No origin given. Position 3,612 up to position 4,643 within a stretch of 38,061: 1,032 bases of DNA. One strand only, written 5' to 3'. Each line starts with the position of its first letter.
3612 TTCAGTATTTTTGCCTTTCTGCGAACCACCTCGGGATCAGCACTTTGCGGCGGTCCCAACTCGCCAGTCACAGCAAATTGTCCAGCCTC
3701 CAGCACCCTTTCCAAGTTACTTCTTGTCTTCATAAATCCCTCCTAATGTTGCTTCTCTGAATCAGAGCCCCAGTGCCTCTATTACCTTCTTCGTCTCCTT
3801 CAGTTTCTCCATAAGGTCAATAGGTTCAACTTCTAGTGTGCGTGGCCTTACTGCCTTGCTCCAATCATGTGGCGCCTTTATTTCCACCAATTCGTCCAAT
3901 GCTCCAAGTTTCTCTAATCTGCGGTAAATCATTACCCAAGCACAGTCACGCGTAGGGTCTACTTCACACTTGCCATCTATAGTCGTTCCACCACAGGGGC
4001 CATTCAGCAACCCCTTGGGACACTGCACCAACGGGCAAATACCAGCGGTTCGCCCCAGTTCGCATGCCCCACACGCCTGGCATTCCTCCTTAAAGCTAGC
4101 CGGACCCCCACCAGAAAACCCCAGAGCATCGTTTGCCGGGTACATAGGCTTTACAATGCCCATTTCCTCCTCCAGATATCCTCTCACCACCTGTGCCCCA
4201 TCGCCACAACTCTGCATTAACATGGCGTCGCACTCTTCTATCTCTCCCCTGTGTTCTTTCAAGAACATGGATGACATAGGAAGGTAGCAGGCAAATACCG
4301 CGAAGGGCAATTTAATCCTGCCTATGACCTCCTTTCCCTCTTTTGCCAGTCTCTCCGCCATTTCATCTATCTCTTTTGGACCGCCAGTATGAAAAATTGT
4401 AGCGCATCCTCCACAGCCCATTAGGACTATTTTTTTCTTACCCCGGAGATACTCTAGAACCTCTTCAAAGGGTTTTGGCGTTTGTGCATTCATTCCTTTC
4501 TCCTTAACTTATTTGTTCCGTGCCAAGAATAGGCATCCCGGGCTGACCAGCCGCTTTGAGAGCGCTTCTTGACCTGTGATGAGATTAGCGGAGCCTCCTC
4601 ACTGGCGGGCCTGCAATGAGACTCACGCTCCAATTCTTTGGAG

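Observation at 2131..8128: Tat-less uptake-type [NiFe]-hydrogenase translationally coupled to a second MetV and followed by metV-metF-DUF3786: a candidate H2-linked methylene-THF reductase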

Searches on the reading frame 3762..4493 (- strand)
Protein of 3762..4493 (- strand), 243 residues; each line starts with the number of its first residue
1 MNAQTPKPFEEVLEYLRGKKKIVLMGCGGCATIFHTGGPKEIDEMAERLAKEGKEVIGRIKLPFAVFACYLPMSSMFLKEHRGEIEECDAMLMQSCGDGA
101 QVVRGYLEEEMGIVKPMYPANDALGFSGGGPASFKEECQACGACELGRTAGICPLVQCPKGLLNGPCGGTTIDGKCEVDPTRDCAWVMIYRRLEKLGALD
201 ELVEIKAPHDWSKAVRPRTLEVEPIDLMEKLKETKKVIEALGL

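Call 4: search_protein_families(library=pfam, proteins=[window:3762-4493:-])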
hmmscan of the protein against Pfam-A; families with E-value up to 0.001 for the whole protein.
window:3762-4493:- (243 aa): 1 family
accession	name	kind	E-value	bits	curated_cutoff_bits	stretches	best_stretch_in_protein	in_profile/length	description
PF12225.13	DUF5981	-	3.6e-31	107.1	23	1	133-212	17-95/95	Methylene-tetrahydrofolate reductase C terminal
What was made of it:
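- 3762..4493 (-): Canonical-type MetV, 243 aa. It is an optional extra in this module. PF12225 E = 4e-31 (call 4).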

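Call 5: search_protein_families(library=ncbifam, proteins=[window:3762-4493:-])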
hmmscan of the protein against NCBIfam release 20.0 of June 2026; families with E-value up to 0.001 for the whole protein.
window:3762-4493:- (243 aa): 0 families

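Call 62: find_homologous_proteins(query=window:3762-4493:-, max_evalue=1e-10)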
Query window:3762-4493:- (243 aa): 1688 proteins with E <= 1e-10 among 2332 candidates; the best 120 are listed.
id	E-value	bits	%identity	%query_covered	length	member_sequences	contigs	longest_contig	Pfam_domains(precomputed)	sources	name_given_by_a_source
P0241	8.0e-159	545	98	100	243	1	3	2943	PF12225.14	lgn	-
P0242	4.0e-157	540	97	100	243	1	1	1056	PF12225.14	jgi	jgi:hypothetical protein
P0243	1.8e-154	531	95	100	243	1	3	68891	PF12225.14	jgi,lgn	-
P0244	3.2e-151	520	93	100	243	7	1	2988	PF12225.14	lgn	-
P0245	9.4e-151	519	92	100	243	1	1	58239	PF12225.14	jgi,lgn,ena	jgi:hypothetical protein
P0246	1.1e-148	512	91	100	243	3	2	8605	PF12225.14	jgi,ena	-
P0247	5.2e-148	510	91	100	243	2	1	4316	PF12225.14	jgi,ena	-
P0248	1.3e-143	495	88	100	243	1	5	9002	PF12225.14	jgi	-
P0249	2.4e-141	488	88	100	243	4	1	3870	PF12225.14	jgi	-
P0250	8.8e-138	476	84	100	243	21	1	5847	PF12225.14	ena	-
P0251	1.3e-137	476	85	100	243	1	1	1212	PF12225.14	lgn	-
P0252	1.7e-137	475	85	100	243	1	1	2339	PF12225.14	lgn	-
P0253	1.5e-136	472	81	100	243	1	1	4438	PF12225.14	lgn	-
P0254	2.5e-136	471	85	100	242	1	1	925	PF12225.14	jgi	-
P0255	3.2e-136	471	82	100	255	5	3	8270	PF12225.14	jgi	jgi:hypothetical protein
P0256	8.8e-136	470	82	100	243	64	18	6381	PF12225.14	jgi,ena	-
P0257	9.4e-135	466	81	100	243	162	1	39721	PF12225.14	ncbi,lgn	-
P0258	9.7e-135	466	82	100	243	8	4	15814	PF12225.14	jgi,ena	-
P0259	1.5e-134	466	82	100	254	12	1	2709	PF12225.14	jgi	-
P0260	3.2e-134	465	83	100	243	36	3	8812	PF12225.14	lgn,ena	-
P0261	2.2e-133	462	82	100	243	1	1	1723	PF12225.14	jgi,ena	jgi:hypothetical protein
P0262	7.8e-132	457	80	100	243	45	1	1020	PF12225.14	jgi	-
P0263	8.6e-132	457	81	100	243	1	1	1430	PF12225.14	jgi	jgi:hypothetical protein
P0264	1.0e-131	456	80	100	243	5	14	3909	PF12225.14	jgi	-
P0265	1.5e-131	456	80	100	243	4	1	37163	PF12225.14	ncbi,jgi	-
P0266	1.8e-130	452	79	100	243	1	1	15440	PF12225.14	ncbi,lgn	-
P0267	4.5e-130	451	79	100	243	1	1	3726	PF12225.14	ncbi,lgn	-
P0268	2.5e-129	449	78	100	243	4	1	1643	PF12225.14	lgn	-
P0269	4.0e-129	448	78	100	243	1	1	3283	PF12225.14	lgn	-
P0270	4.4e-127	441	75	100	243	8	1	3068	PF12225.14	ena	-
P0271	8.3e-127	440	75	100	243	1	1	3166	PF12225.14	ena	-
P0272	8.5e-127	440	77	100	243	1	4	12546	PF12225.14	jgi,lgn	jgi:hypothetical protein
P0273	3.4e-126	438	77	100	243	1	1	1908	PF12225.14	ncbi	-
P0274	3.7e-126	438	78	100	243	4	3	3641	PF12225.14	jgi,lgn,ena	-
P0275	4.8e-126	438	75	100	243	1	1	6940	PF12225.14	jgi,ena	-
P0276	5.8e-126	437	77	100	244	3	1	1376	PF12225.14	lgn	-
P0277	8.5e-126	437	77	100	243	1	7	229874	PF12225.14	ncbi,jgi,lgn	jgi:hypothetical protein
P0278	1.2e-125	436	75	100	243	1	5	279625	PF12225.14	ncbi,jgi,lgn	jgi:hypothetical protein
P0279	2.7e-124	432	74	100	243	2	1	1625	PF12225.14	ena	-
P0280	6.3e-124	431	77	100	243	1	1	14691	PF12225.14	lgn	-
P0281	1.3e-122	427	74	100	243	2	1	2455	PF12225.14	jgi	jgi:hypothetical protein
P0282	1.1e-121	423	76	100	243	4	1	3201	PF12225.14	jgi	jgi:hypothetical protein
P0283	2.4e-121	422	75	100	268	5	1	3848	PF12225.14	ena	-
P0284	5.8e-121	421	72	100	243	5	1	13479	PF12225.14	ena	-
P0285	7.9e-120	417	72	100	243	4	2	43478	PF12225.14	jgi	-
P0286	2.9e-116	406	71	100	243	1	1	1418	PF12225.14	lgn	-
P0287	7.9e-116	404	71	100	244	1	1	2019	PF12225.14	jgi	-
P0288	8.6e-116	404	70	100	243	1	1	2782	PF12225.14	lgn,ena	-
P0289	8.7e-116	404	70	100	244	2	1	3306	PF12225.14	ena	-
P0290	9.8e-116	404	70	100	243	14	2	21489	PF12225.14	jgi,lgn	-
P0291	1.3e-115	404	70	100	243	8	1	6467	PF12225.14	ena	-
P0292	1.9e-115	403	69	100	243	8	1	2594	PF12225.14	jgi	-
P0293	2.7e-115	403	71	100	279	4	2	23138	PF12225.14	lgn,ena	-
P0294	5.4e-114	398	68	100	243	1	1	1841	PF12225.14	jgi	-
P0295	4.0e-113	395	72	100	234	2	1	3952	PF12225.14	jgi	-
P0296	3.6e-112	392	70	100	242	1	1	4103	PF12225.14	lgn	-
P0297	4.6e-112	392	68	100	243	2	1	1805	PF12225.14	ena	-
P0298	6.8e-112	391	69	100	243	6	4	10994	PF12225.14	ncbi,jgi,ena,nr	ncbi:MAG TPA: 5,10-methylenetetrahydrofolate reductase [bacterium]|nr:5,10-methylenetetrahydrofolate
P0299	2.0e-111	390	69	100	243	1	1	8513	PF12225.14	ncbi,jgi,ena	-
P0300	2.1e-111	390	69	99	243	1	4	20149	PF12225.14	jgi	-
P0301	2.4e-111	390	69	100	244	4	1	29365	PF12225.14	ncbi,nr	ncbi:MAG: methylenetetrahydrofolate reductase C-terminal domain-containing protein [Euryarchaeota ar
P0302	4.9e-111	389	68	100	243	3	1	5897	PF12225.14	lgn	-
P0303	7.0e-111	388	67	100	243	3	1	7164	PF12225.14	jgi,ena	-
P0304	7.1e-111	388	69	100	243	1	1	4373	PF12225.14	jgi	-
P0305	8.7e-111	388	67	100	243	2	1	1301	PF12225.14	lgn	-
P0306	2.1e-110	387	68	100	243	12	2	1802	PF12225.14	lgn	-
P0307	2.5e-110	386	68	100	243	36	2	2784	PF12225.14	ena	-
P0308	6.0e-110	385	67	100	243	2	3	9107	PF12225.14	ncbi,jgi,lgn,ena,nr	ncbi:5,10-methylenetetrahydrofolate reductase [Candidatus Bathyarchaeota archaeon]|nr:MAG: 5,10-meth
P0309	1.5e-108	380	66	100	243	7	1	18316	PF12225.14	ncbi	-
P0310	1.6e-108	380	66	99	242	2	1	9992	PF12225.14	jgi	-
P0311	2.4e-108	380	79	84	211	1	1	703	PF12225.14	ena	-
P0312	3.6e-108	379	67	100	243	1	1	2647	PF12225.14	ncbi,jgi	-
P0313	5.2e-108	379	67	100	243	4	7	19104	PF12225.14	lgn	-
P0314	1.4e-107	377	68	100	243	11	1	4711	PF12225.14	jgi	-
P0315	2.9e-107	376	67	100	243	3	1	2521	PF12225.14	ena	-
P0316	4.8e-105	369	65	100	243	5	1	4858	PF12225.14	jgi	-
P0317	5.2e-105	369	66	100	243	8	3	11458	PF12225.14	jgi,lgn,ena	-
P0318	9.2e-105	368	64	100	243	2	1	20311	PF12225.14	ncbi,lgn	-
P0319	9.9e-105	368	64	100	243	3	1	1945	PF12225.14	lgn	-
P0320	1.3e-104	368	63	100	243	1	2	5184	PF12225.14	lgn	-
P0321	3.2e-104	366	65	100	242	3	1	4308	PF12225.14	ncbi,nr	ncbi:methylenetetrahydrofolate reductase C-terminal domain-containing protein [bacterium]|nr:methyle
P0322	2.2e-103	363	63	100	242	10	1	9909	PF12225.14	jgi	-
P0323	2.4e-103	363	66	100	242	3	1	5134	PF12225.14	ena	-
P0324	2.9e-103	363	64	100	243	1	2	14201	PF12225.14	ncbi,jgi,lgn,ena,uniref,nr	ncbi:MAG: 5,10-methylenetetrahydrofolate reductase [Candidatus Methanomethylicota archaeon]|uniref:5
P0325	1.5e-102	361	64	100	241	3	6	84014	PF12225.14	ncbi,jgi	jgi:hypothetical protein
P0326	9.3e-102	358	63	100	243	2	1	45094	PF12225.14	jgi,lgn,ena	-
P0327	9.8e-101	355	62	100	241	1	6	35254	PF12225.14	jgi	jgi:hypothetical protein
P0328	1.7e-100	354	64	100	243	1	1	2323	PF12225.14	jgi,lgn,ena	-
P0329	2.3e-99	350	63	93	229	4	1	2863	PF12225.14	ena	-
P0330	5.1e-99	349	61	100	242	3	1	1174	PF12225.14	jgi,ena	-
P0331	1.8e-98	347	60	100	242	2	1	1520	PF12225.14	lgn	-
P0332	1.6e-97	344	64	93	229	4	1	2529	PF12225.14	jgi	-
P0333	2.3e-97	344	60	100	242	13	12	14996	PF12225.14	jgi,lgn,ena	-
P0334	7.4e-96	339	64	93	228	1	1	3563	PF12225.14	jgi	-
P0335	7.9e-96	339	59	99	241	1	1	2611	PF12225.14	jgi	-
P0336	1.0e-95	338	64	95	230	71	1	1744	PF12225.14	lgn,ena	-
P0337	1.1e-95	338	63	93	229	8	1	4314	PF12225.14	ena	-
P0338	2.3e-95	337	59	100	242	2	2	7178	PF12225.14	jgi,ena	-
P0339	1.0e-94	335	63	93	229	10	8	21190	PF12225.14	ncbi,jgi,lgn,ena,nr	ncbi:MAG: 5,10-methylenetetrahydrofolate reductase [Candidatus Latescibacterota bacterium]|nr:MAG: 5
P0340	9.8e-94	332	62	93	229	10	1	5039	PF12225.14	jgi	-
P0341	3.8e-92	327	62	93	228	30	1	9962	PF12225.14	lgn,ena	-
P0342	5.9e-92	326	63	94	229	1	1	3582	PF12225.14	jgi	-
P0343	6.2e-92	326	63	93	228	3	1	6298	PF12225.14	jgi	-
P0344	1.1e-91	325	62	93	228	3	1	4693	PF12225.14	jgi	jgi:ferredoxin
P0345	1.4e-91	325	61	93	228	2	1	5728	PF12225.14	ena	-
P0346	1.7e-91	325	63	93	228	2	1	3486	PF12225.14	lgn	-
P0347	2.6e-91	324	59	93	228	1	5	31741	PF12225.14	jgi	-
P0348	2.9e-91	324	61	93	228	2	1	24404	PF12225.14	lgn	-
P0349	3.3e-91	324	56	100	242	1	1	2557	PF12225.14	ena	-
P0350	3.7e-91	323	61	93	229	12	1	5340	PF12225.14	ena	-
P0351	1.1e-90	322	60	93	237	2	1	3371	PF12225.14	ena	-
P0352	1.1e-90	322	60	93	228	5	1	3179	PF12225.14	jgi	-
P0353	1.3e-90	322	61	93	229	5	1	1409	PF12225.14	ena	-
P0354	1.9e-90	321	60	93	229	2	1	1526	PF12225.14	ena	-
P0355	2.0e-90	321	61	92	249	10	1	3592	PF12225.14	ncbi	-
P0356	2.7e-90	321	62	93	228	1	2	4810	PF12225.14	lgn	-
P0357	2.7e-90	321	61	93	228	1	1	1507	PF12225.14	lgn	-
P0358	4.3e-90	320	63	93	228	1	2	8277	PF12225.14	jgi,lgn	jgi:hypothetical protein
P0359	6.6e-90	319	62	93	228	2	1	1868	PF12225.14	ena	-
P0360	7.4e-90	319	62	88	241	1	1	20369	PF12225.14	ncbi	-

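Call 63: find_encoding_contigs(protein=P0325, flank=7000, max_places=2)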
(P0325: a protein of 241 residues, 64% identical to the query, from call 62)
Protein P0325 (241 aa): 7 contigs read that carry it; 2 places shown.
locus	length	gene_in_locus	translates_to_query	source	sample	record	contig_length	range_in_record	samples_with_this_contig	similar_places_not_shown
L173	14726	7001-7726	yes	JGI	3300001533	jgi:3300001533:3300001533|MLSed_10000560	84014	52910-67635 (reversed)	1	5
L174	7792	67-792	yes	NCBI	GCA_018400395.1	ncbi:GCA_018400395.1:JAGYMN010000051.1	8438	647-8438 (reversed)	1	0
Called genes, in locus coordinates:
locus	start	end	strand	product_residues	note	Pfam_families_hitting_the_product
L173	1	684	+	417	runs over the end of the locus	PF00330:Aconitase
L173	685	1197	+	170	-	PF06434:Aconitase_2_N (weak), PF00694:Aconitase_C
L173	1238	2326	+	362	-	PF00180:Iso_dh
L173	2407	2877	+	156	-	PF01325:Fe_dep_repress, PF01978:TrmB (faint), PF02742:Fe_dep_repr_C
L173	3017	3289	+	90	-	PF04023:FeoA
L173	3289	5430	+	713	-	PF01926:MMR_HSR1, PF02421:FeoB_N, PF09439:SRPRB (faint), PF17910:FeoB_Cyto, PF07670:Gate, PF07664:FeoB_C, PF07670:Gate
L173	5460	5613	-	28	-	-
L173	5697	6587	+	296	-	PF01116:F_bP_aldolase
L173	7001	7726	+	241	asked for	PF12225:DUF5981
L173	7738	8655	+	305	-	PF02219:MTHFR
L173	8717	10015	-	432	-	PF00365:PFK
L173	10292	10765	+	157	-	PF01475:FUR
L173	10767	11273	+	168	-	PF00210:Ferritin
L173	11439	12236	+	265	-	PF04402:SIMPL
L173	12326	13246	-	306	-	PF01458:SUFBD_core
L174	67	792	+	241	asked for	PF12225:DUF5981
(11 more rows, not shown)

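Call 64: find_encoding_contigs(protein=P0301, flank=7000, max_places=2)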
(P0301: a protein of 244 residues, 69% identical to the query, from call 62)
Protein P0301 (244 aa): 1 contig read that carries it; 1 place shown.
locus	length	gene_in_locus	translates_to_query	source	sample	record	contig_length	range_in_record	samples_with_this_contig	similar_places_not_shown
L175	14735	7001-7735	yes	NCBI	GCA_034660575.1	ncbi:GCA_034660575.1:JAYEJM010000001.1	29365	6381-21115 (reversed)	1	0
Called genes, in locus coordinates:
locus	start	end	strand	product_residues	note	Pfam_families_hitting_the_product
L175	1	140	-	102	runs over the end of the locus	PF05440:MtrB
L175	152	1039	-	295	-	PF04211:MtrC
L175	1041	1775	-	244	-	PF04207:MtrD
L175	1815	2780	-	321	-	PF04206:MtrE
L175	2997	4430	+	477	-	PF09887:DUF2114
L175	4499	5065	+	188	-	PF09886:DUF2113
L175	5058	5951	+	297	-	PF04609:MCR_C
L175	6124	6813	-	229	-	PF01884:PcrB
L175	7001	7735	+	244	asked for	PF12225:DUF5981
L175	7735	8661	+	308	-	PF02219:MTHFR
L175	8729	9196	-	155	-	PF00327:Ribosomal_L30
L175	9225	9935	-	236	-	PF00333:Ribosomal_S5, PF03719:Ribosomal_S5_C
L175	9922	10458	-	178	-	PF17144:Ribosomal_L5e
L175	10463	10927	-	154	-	PF01280:Ribosomal_L19e, PF25476:Ribosomal_L19e_C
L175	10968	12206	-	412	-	PF09861:Lar_N, PF21113:LarA_C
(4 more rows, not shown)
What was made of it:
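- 3762..4493 (-): Its family pairs with MetF alone in other bacteria and archaea (calls 62-64).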
